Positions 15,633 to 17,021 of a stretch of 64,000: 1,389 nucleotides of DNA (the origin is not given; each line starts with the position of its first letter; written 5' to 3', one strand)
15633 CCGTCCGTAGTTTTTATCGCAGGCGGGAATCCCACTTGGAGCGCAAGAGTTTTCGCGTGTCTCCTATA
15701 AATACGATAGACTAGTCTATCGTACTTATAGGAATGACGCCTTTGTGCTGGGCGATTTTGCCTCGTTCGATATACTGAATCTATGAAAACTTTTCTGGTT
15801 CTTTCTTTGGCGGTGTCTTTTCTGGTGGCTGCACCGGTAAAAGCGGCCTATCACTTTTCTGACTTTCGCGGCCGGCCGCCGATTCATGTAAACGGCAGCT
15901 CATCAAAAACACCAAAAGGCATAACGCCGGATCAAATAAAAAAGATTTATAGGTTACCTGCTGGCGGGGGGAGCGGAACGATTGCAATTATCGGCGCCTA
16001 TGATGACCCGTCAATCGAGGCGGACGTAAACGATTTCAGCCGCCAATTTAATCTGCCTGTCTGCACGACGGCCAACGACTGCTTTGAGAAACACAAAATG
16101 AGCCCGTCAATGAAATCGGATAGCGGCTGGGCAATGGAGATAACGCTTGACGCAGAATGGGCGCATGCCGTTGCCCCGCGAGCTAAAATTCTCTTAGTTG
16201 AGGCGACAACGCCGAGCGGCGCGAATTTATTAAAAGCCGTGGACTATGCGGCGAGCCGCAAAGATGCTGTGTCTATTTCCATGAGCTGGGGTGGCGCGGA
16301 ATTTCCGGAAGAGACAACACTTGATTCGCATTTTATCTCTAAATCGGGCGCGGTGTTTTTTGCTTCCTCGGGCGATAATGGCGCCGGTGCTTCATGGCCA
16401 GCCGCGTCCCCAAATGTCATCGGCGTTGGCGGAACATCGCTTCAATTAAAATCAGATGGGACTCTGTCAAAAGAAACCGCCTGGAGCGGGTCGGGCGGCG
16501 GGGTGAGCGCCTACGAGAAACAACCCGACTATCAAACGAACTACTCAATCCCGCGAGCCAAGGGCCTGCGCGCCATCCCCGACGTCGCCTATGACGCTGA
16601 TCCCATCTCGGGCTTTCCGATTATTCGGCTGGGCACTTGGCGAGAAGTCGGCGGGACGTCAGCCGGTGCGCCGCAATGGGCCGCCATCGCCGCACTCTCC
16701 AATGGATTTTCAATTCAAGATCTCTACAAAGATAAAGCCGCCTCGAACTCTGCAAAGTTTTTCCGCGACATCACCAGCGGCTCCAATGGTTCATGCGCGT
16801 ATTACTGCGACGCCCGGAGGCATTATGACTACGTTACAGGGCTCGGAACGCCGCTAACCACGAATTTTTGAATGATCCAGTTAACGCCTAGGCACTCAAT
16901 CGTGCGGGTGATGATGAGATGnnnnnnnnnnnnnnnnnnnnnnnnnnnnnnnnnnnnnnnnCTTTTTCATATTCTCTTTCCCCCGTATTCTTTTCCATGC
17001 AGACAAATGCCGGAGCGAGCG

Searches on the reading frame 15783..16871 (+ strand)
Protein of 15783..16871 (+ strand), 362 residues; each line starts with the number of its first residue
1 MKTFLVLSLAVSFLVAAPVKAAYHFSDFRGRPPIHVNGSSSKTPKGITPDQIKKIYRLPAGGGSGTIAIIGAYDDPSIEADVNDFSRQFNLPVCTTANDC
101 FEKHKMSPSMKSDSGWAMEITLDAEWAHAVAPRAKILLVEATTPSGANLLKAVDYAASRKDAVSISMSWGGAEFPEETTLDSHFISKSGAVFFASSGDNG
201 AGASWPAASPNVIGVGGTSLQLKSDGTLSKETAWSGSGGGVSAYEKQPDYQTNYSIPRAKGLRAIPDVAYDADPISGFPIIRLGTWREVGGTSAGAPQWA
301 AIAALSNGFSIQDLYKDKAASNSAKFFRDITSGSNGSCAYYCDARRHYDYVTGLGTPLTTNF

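Call 8: search_protein_families(library=pfam, proteins=[window:15783-16871:+])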
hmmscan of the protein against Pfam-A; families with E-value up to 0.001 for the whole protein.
window:15783-16871:+ (362 aa): 0 families

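Call 37: find_homologous_proteins(query=window:15783-16871:+, max_evalue=1e-10)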
Query window:15783-16871:+ (362 aa): 7824 proteins with E <= 1e-10 among 8000 candidates; the best 120 are listed.
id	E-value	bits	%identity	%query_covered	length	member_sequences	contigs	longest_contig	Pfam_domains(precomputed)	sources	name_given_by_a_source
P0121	6.2e-241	817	100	100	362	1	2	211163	PF00082.28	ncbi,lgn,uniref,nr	ncbi:MAG: S53 family peptidase [Candidatus Sungbacteria bacterium]|uniref:S53 family peptidase n=1 T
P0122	1.1e-179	616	73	99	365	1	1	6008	PF00082.28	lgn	-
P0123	3.6e-179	614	73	99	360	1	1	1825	PF00082.28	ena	-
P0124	2.4e-178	611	76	95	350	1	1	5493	PF00082.28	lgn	-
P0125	1.6e-176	605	73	97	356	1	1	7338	PF00082.28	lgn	-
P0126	9.4e-175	599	73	97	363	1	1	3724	PF00082.28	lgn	-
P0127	1.2e-173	596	72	100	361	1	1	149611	-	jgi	jgi:subtilase family serine protease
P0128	2.4e-173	595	72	99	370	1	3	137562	-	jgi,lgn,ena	jgi:subtilase family serine protease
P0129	3.7e-173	594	71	100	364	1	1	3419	PF00082.28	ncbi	-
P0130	4.6e-173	594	70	100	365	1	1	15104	-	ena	-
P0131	5.2e-173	594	71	100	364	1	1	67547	-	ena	-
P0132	6.7e-173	593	71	99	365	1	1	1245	PF00082.28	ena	-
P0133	7.2e-173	593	71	100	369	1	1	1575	-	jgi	jgi:subtilase family serine protease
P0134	8.8e-173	593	70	100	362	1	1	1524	-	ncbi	-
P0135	1.5e-172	592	74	95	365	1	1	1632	-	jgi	jgi:subtilase family serine protease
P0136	2.2e-172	592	70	99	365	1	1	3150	PF00082.28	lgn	-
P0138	9.5e-172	589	71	100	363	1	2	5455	PF00082.28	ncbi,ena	-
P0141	2.1e-171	588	74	95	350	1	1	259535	-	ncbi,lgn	-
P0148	2.2e-170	585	74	95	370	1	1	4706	PF00082.28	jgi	jgi:subtilase family serine protease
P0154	2.1e-169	582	69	100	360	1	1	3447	PF00082.28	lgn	-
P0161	4.5e-169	581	71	99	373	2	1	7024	PF00082.28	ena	-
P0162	7.2e-169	580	71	97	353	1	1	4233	PF00082.28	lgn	-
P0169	2.4e-168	578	70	99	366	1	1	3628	PF00082.28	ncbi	-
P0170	2.5e-168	578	69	99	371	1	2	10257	PF00082.28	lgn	-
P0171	2.6e-168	578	70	100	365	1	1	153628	PF00082.28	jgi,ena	jgi:subtilase family serine protease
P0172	3.3e-168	578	72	95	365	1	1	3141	PF00082.28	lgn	-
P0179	1.2e-167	576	72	94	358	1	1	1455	PF00082.28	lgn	-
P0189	8.5e-167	573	68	99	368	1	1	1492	PF00082.28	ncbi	-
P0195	1.6e-166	572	67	100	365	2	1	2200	PF00082.28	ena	-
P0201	2.3e-166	572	69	99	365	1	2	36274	PF00082.28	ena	-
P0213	2.3e-165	568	69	100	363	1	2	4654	PF00082.28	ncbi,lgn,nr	ncbi:S53 family peptidase [Candidatus Azambacteria bacterium]|nr:S53 family peptidase [Candidatus Az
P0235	8.9e-164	563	67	99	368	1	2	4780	PF00082.28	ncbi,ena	-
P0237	9.7e-164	563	69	96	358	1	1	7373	PF00082.28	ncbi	-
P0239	1.3e-163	563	69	97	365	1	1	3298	PF00082.28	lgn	-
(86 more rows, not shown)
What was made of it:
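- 15783..16871 (+): S53 family peptidase gene with a signal peptide, downstream of copy 1. call 37 (NCBI name; homologues listed with PF00082, at 100% identity to a Sungbacteria MAG protein)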

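Call 38: find_encoding_contigs(protein=P0122, flank=10000, max_places=2)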
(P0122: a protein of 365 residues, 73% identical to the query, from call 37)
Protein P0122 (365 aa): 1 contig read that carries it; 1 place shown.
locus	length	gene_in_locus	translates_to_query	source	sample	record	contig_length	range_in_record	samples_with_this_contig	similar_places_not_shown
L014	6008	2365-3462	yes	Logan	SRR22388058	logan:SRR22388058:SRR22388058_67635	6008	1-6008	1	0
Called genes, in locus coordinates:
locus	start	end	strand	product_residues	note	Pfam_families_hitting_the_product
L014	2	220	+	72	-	?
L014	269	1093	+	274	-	PF12698:ABC2_membrane_3, PF01061:ABC2_membrane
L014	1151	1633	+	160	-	-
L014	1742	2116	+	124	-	-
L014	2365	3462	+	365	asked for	PF00082:Peptidase_S8 (weak)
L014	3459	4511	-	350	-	PF13685:Fe-ADH_2, PF01761:DHQ_synthase, PF24621:DHQS_C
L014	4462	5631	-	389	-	PF01702:TGT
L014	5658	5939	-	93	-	PF01022:HTH_5 (weak)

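Call 39: find_encoding_contigs(protein=P0125, flank=10000, max_places=2)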
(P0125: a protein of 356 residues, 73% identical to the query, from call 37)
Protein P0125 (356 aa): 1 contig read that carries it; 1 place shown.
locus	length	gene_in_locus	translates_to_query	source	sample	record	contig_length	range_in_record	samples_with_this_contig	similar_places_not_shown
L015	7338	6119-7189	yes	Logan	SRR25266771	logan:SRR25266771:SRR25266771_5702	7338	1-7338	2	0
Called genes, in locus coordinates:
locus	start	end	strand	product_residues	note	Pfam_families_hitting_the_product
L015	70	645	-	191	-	-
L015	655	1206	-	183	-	-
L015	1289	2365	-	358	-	PF11104:PilM_2, PF06723:MreB_Mbl (faint), PF14450:FtsA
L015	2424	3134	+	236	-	PF18912:DZR_2, PF00156:Pribosyltran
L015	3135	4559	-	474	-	PF13567:DUF4131, PF03772:Competence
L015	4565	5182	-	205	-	-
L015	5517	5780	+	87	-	PF18893:DUF5652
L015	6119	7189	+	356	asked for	PF00082:Peptidase_S8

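Call 40: find_encoding_contigs(protein=P0141, flank=10000, max_places=2)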
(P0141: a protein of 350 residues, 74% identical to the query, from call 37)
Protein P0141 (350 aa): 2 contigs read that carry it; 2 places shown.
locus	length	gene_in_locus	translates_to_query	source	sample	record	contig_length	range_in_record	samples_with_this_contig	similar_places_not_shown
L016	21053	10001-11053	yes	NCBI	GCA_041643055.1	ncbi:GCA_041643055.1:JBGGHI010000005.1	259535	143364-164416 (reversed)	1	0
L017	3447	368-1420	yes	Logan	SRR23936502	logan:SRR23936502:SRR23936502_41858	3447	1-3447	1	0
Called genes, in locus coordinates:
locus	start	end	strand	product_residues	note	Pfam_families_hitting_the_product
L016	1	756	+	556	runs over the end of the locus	PF01368:DHH, PF02272:DHHA1 (weak), PF17768:RecJ_OB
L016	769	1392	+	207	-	PF25231:DUF7847 (weak), PF06161:DUF975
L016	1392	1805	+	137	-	PF00075:RNase_H, PF13456:RVT_3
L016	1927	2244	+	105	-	PF01741:MscL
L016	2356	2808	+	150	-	-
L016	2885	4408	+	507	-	PF13567:DUF4131, PF03772:Competence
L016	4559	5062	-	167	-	-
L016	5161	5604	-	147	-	-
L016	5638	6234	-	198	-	PF02777:Sod_Fe_C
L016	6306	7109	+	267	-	PF00753:Lactamase_B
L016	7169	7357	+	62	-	-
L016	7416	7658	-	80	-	PF00830:Ribosomal_L28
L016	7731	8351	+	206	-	PF02163:Peptidase_M50 (weak)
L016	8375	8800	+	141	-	-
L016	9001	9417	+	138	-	PF00164:Ribosom_S12_S23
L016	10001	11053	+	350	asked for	-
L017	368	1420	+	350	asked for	-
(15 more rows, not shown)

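Call 76: find_encoding_contigs(protein=P0121, flank=10000, max_places=4)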
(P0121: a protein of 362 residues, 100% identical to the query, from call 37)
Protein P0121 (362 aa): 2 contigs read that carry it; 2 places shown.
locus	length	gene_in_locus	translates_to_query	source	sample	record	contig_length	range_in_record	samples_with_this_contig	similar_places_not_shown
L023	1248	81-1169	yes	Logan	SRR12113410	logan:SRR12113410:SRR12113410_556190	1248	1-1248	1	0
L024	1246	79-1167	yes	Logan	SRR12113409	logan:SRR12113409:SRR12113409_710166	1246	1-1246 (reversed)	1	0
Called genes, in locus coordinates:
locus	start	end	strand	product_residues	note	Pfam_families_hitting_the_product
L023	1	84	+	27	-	?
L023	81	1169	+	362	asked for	PF00082:Peptidase_S8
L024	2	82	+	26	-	?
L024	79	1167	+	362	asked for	PF00082:Peptidase_S8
